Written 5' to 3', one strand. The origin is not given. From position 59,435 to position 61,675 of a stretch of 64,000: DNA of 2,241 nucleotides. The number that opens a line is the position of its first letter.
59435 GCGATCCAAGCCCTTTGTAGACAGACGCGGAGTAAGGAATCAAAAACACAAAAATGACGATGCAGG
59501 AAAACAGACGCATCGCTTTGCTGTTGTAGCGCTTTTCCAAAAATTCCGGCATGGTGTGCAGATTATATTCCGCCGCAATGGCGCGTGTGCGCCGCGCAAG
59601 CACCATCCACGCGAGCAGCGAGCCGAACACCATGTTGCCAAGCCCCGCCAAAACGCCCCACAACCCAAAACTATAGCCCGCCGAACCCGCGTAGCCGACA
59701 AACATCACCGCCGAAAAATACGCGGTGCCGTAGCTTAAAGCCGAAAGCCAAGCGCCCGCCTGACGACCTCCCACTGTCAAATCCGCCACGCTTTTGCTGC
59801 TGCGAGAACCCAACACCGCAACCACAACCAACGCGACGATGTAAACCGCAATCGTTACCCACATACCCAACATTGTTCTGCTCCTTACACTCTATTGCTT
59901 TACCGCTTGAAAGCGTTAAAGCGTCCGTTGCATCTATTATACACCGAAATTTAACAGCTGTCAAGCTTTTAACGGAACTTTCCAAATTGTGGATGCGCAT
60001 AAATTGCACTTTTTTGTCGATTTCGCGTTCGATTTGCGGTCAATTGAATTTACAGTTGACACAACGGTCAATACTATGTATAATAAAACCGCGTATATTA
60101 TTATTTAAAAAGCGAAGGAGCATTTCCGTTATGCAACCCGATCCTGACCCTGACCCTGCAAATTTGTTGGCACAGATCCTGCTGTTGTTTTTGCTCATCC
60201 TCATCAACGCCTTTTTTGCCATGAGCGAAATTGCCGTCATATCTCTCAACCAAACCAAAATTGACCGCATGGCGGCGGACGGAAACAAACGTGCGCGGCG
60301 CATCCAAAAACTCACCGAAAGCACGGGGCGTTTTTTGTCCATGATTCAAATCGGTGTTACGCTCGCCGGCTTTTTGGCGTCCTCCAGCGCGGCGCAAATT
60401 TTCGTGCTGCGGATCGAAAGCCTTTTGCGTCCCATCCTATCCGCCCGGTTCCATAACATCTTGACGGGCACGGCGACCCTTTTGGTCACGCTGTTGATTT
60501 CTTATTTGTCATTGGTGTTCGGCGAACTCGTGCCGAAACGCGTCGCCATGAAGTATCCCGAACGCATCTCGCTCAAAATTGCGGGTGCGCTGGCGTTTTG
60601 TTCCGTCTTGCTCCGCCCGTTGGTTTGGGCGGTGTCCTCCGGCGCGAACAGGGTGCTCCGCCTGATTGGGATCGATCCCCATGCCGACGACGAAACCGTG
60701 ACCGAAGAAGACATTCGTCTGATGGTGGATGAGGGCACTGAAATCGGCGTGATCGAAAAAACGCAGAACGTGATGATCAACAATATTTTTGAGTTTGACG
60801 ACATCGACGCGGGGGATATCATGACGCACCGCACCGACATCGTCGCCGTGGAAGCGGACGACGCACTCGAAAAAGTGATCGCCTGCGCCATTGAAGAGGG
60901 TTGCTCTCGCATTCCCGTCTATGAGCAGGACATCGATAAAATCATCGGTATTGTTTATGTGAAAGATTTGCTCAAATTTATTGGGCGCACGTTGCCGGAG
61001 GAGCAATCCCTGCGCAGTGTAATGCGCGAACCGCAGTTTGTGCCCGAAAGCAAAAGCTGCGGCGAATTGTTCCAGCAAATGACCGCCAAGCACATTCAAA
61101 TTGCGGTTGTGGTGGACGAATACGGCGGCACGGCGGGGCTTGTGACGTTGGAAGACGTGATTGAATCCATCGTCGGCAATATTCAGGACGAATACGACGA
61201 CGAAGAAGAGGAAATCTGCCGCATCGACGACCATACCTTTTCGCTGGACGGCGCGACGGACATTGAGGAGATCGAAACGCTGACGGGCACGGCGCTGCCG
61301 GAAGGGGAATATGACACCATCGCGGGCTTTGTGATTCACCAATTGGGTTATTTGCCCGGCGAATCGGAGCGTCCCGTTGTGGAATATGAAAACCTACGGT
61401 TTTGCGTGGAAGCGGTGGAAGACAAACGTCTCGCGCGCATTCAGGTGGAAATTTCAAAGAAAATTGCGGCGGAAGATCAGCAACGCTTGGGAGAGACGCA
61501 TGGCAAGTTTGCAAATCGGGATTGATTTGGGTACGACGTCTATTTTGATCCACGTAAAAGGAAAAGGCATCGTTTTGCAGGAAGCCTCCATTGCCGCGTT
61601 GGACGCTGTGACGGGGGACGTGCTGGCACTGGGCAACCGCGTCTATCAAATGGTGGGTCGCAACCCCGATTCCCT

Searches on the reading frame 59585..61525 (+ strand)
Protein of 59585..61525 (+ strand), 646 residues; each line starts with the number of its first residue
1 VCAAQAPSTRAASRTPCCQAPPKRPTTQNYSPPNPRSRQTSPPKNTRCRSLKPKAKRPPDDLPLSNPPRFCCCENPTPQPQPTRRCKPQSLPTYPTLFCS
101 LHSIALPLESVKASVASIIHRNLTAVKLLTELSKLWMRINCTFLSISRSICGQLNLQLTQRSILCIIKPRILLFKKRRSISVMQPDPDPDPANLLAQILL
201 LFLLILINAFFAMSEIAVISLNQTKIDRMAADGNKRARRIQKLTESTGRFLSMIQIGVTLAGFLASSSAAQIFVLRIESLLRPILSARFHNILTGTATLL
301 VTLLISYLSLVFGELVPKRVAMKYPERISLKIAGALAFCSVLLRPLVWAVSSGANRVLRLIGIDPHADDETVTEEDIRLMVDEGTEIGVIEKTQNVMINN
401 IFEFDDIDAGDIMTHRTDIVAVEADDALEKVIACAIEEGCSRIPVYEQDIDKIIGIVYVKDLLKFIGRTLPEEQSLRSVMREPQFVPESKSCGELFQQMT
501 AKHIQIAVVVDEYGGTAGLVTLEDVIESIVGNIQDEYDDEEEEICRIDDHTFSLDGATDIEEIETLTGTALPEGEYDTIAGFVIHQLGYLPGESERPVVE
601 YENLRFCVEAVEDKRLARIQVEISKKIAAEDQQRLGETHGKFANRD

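Call 70: search_protein_families(library=pfam, proteins=[window:59585-61525:+])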
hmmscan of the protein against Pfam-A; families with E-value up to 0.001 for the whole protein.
window:59585-61525:+ (646 aa): 3 families
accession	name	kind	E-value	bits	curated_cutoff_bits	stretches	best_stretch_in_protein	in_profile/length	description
PF01595.25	CNNM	-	3.1e-50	170.8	28.4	1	200-393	2-180/181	Cyclin M transmembrane N-terminal domain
PF03471.22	CorC_HlyC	-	2.4e-21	76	27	1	547-623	3-79/81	Transporter associated domain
PF00571.33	CBS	-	2.1e-18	66.8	24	2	409-466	1-55/57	CBS domain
